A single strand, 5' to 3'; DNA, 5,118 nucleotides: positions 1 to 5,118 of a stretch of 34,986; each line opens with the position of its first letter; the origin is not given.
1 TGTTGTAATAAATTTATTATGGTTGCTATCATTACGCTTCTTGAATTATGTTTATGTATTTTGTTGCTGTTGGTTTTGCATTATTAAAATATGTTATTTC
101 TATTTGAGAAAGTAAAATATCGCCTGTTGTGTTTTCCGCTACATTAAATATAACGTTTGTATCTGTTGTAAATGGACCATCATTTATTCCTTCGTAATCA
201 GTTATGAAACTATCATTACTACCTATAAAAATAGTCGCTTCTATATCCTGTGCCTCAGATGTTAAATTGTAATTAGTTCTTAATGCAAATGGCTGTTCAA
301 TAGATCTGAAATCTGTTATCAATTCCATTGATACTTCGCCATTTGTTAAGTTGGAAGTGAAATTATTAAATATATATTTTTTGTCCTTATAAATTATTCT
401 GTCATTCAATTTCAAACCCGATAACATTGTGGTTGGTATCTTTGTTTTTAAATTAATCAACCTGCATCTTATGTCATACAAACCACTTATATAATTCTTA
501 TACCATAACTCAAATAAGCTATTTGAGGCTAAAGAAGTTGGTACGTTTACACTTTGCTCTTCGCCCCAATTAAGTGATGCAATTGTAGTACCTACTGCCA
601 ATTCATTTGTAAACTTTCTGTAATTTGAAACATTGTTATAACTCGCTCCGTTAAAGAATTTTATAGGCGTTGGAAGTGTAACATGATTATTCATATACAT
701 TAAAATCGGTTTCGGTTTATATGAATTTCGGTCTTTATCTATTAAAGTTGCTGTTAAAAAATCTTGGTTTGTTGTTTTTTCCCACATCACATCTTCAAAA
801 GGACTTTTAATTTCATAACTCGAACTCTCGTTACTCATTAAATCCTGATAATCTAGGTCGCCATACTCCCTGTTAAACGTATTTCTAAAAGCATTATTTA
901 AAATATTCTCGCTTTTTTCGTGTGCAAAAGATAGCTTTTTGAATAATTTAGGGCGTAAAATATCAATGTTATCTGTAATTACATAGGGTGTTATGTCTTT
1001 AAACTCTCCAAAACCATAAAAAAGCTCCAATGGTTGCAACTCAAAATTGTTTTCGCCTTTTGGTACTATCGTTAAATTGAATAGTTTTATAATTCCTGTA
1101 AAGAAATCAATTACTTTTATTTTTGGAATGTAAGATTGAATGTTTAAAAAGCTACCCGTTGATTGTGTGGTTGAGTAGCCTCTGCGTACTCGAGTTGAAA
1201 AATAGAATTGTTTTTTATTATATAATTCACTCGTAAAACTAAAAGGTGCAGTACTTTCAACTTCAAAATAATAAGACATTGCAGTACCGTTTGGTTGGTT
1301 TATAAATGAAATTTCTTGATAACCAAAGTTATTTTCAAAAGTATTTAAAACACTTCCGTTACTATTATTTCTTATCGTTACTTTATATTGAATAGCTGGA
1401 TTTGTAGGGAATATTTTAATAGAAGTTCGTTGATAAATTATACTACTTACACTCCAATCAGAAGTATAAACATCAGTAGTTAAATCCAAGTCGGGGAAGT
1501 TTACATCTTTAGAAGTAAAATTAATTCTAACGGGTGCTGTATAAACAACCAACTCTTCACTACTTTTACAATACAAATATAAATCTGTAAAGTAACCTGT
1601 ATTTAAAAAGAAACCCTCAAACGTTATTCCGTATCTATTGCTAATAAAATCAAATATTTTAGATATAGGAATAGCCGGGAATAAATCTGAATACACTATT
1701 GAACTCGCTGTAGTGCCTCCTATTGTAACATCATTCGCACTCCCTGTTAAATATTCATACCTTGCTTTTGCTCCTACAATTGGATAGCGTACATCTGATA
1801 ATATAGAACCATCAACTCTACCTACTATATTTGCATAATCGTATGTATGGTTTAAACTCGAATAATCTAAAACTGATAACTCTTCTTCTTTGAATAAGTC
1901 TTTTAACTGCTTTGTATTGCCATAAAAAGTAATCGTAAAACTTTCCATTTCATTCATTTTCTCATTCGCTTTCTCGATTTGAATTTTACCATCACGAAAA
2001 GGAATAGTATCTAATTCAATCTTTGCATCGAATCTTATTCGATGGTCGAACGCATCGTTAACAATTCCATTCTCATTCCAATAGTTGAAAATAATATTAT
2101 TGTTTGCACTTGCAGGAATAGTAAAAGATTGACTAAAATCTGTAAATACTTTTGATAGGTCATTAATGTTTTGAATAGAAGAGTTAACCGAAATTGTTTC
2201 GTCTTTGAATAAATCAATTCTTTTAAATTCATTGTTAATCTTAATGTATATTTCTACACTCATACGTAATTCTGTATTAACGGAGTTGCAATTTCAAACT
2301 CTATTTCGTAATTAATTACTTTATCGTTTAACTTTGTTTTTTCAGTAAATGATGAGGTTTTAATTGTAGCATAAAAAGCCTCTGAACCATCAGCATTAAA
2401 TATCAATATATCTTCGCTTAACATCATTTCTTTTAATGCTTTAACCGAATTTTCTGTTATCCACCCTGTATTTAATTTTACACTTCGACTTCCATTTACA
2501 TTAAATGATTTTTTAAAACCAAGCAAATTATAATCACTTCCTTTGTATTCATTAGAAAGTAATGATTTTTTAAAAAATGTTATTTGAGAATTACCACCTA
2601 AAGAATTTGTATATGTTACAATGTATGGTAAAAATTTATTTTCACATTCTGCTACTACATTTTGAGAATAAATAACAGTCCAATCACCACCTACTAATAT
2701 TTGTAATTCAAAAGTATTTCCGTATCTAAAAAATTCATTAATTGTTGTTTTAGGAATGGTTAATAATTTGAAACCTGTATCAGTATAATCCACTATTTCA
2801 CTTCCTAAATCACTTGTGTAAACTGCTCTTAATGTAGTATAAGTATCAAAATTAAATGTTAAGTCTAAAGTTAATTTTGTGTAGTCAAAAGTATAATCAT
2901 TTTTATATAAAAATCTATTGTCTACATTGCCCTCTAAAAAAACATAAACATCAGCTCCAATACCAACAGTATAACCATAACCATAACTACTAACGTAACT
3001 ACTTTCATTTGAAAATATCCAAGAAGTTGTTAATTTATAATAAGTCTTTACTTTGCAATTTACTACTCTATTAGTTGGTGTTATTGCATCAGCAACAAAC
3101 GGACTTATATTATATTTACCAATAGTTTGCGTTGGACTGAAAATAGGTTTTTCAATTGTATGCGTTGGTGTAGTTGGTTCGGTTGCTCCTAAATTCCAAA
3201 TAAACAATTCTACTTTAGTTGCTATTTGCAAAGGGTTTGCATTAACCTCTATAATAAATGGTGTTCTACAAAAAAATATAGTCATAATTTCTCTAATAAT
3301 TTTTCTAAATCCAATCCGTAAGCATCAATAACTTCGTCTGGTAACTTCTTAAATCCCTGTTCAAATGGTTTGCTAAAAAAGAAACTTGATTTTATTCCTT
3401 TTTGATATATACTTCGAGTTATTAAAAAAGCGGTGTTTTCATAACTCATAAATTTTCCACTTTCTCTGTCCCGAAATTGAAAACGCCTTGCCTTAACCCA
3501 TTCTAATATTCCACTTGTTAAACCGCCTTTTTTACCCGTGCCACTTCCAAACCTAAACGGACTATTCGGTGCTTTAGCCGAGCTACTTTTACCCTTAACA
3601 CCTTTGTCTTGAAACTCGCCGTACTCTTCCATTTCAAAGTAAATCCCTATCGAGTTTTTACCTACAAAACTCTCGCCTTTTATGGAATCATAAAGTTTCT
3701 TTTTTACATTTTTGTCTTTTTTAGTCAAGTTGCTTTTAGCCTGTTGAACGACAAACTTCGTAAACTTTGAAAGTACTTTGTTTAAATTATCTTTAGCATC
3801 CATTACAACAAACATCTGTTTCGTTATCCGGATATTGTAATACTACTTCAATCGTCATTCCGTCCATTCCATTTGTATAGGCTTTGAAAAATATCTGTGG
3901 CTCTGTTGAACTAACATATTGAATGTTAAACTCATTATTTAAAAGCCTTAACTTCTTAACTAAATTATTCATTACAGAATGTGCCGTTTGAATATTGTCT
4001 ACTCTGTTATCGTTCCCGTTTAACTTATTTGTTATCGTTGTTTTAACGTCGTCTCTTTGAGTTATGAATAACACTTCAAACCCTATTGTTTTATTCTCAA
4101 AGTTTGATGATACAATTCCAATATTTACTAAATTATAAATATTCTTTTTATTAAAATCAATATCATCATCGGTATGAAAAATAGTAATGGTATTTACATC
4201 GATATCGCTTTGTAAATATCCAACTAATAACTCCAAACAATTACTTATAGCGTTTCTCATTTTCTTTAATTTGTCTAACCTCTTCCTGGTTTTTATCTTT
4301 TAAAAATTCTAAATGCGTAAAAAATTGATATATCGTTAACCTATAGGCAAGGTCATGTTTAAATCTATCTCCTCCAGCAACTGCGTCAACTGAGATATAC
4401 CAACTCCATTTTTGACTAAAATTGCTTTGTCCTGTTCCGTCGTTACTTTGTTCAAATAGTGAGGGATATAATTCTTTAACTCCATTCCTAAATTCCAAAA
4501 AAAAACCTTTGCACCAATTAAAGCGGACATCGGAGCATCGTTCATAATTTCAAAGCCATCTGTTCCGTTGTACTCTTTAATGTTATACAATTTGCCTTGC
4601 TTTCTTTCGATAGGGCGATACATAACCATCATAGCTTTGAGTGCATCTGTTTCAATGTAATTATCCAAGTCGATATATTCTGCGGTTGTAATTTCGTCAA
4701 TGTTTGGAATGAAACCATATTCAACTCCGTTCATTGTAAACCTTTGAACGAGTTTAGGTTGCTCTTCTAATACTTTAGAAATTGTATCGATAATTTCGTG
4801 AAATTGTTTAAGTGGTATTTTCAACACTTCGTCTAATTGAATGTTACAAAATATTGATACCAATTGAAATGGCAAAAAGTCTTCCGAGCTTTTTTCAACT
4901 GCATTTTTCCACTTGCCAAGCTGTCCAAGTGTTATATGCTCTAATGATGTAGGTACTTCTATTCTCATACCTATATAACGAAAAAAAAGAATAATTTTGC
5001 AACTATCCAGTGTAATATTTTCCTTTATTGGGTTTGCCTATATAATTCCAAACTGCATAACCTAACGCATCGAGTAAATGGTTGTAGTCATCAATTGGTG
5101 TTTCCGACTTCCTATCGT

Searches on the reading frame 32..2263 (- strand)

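Call 56: search_protein_families(library=phrogs, proteins=[window:32-2263:-], max_evalue=0.00001)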
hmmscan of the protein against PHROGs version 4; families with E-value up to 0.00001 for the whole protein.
window:32-2263:- (743 aa): 1 family
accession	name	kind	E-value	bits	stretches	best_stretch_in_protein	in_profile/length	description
phrog_38559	-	unknown function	3.1e-60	205.4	1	2-654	2-648/754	-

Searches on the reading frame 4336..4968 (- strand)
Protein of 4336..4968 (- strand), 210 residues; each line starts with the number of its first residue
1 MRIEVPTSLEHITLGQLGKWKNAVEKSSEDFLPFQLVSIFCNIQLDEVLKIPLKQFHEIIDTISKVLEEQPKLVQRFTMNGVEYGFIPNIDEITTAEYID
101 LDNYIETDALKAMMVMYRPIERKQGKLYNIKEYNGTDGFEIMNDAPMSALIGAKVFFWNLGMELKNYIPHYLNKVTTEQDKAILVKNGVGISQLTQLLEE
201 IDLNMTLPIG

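Call 56: search_protein_families(library=phrogs, proteins=[window:4336-4968:-], max_evalue=0.00001)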
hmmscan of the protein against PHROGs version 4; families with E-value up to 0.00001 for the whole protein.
window:4336-4968:- (210 aa): 1 family
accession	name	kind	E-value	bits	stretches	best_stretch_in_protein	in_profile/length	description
phrog_32199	-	unknown function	2.1e-20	74.6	1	1-168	1-161/175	-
